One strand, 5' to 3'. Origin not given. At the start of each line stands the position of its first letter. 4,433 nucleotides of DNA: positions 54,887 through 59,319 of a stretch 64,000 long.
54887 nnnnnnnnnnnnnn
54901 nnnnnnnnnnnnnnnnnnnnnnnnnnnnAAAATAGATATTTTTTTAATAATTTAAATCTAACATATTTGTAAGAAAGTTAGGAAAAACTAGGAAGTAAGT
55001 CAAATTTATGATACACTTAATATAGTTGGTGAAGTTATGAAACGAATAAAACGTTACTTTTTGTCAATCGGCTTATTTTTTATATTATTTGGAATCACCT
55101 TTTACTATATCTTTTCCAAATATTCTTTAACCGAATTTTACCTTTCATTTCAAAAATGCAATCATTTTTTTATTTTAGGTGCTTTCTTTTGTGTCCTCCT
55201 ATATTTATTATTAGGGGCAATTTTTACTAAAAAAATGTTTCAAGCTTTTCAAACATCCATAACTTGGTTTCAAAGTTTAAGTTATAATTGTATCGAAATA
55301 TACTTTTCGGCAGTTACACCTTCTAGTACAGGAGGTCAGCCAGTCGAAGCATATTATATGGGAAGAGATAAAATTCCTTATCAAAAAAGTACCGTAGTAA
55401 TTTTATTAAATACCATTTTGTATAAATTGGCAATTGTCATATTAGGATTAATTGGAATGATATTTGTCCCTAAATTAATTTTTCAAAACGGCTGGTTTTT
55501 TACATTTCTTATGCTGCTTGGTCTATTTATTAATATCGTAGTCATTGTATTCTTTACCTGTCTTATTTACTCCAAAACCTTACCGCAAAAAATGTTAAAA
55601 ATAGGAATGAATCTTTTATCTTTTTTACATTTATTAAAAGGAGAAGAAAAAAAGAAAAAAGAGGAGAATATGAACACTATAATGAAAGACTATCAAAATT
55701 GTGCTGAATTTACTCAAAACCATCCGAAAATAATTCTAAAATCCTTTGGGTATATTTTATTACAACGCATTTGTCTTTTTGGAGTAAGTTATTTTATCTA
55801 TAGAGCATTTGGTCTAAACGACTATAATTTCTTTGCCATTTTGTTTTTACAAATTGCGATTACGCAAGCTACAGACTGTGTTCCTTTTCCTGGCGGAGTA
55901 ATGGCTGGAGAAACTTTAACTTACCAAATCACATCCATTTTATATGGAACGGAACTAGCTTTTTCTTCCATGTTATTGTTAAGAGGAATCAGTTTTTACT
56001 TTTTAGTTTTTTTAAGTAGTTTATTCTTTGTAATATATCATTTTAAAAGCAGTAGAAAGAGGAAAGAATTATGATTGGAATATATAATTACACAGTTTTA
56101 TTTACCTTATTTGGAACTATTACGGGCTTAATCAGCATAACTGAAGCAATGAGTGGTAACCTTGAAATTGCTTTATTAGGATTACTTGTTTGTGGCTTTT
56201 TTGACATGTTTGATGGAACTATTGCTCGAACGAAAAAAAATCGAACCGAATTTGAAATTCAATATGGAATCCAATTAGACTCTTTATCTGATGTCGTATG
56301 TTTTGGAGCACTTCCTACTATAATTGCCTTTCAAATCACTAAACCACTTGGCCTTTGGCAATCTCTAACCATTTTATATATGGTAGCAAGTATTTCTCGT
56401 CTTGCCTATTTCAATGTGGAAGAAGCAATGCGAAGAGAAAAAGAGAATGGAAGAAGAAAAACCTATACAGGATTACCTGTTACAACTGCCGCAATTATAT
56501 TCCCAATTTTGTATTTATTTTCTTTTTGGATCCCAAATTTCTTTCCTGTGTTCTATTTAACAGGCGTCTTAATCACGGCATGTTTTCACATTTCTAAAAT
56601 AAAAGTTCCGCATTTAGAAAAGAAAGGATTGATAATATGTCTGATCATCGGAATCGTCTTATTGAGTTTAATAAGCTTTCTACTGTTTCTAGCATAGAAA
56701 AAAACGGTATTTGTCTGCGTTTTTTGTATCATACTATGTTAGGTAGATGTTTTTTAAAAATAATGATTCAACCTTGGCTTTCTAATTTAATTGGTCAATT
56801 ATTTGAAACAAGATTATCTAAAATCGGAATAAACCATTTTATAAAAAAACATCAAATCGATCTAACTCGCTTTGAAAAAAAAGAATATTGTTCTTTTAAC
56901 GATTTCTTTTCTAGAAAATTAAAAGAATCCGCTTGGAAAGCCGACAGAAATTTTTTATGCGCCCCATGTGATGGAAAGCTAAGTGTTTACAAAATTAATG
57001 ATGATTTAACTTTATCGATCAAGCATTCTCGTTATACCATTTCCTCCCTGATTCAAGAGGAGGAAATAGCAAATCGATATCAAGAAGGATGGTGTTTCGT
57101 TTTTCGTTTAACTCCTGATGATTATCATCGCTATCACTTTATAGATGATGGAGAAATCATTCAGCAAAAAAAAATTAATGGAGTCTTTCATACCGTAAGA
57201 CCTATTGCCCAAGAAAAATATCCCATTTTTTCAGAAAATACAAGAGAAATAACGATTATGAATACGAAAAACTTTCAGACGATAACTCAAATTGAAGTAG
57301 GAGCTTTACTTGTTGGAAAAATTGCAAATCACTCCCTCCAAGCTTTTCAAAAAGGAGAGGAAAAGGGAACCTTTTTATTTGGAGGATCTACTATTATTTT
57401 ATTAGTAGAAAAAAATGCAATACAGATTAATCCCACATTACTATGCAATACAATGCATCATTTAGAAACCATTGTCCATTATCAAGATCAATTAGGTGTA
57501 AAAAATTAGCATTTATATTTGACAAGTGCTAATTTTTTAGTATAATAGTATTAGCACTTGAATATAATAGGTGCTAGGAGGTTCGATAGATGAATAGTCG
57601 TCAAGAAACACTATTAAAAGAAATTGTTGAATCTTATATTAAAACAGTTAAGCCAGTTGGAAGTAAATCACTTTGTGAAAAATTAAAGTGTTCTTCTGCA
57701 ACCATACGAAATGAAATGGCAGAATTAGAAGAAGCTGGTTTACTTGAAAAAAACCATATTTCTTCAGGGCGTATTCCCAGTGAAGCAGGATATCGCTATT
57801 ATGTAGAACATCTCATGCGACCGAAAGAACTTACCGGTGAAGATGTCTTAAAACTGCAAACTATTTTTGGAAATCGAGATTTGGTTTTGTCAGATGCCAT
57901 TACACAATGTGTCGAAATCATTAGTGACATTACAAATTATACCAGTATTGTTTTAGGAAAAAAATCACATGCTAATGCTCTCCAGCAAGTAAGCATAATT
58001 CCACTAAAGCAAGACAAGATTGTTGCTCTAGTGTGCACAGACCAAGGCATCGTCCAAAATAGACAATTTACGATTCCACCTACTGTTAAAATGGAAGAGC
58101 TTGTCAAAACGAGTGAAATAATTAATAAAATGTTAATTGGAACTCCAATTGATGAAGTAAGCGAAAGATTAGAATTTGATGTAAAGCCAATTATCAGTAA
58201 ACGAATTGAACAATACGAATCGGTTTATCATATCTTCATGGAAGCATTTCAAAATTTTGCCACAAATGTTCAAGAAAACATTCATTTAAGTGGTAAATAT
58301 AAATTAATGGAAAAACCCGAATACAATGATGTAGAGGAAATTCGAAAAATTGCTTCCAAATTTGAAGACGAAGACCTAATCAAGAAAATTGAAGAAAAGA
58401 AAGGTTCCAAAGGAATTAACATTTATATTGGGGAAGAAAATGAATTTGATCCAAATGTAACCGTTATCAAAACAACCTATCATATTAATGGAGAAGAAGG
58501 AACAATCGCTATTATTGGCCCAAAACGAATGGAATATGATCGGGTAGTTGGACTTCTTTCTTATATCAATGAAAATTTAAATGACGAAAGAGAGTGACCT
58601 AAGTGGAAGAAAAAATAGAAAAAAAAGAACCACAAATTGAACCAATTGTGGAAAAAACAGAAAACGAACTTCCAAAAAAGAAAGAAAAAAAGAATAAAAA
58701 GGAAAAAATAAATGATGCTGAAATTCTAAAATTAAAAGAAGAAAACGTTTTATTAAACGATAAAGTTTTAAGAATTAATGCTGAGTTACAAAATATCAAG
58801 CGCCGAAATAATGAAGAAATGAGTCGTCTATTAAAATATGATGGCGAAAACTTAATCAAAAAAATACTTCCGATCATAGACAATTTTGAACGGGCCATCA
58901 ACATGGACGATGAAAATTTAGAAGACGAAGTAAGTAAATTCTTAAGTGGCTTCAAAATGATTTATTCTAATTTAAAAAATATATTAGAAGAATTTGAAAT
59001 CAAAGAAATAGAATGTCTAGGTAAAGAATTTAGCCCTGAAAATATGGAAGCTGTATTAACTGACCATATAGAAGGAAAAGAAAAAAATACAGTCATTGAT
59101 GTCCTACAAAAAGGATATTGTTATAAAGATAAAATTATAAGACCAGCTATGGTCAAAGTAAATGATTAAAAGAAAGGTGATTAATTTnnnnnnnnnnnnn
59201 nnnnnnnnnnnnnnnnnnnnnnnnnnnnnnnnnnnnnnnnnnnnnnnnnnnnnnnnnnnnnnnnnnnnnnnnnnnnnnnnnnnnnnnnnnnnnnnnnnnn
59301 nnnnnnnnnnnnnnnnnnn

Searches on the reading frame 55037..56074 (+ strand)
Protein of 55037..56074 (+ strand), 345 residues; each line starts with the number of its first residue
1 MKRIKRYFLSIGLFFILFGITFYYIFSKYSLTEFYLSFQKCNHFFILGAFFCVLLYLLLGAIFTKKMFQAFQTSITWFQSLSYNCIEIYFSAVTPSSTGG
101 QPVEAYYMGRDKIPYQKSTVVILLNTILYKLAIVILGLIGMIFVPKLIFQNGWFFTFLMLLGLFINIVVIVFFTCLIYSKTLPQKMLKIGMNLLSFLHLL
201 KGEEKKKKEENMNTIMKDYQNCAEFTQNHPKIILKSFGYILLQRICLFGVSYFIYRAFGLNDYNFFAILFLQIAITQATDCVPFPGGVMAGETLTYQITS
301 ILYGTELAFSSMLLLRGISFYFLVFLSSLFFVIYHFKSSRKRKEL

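Call 80: search_protein_families(library=pfam, proteins=[window:55037-56074:+], max_evalue=0.00001)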
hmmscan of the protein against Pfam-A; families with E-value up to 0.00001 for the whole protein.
window:55037-56074:+ (345 aa): 1 family
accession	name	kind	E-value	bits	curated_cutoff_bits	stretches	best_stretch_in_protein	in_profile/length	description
PF03706.18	LPG_synthase_TM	-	3.4e-40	138.8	33.4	1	15-326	7-301/302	Lysylphosphatidylglycerol synthase TM region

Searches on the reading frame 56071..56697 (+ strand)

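Call 80: search_protein_families(library=pfam, proteins=[window:56071-56697:+], max_evalue=0.00001)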
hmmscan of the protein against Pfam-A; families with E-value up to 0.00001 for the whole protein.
window:56071-56697:+ (208 aa): 1 family
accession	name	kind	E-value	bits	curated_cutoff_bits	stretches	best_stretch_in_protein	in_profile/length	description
PF01066.26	CDP-OH_P_transf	-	2.7e-13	51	22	1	10-160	6-138/152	CDP-alcohol phosphatidyltransferase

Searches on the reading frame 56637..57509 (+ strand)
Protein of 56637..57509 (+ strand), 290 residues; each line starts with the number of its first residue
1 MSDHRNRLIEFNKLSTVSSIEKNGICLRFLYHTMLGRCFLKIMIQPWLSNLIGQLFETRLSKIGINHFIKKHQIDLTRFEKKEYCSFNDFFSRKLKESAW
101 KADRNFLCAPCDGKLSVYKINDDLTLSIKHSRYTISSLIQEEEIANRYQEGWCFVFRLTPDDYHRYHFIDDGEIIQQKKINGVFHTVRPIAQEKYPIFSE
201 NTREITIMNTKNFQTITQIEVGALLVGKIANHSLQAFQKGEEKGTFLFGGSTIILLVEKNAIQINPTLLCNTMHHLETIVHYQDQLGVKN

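Call 80: search_protein_families(library=pfam, proteins=[window:56637-57509:+], max_evalue=0.00001)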
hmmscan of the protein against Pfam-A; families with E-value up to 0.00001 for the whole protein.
window:56637-57509:+ (290 aa): 1 family
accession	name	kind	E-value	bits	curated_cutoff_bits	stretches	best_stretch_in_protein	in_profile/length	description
PF02666.20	PS_Dcarbxylase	-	3.8e-47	160.9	22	1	87-262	1-178/198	Phosphatidylserine decarboxylase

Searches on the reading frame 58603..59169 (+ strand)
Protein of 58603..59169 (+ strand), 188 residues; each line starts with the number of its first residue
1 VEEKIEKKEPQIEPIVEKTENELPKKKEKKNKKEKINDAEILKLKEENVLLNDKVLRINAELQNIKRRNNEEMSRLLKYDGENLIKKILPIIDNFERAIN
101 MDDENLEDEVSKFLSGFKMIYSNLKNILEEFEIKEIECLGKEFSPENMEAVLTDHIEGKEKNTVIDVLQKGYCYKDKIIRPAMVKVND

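Call 80: search_protein_families(library=pfam, proteins=[window:58603-59169:+], max_evalue=0.00001)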
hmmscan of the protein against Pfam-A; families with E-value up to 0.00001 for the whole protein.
window:58603-59169:+ (188 aa): 1 family
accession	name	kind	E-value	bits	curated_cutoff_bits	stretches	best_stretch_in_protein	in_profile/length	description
PF01025.24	GrpE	-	3e-43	147.8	25.8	1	25-187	4-164/165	GrpE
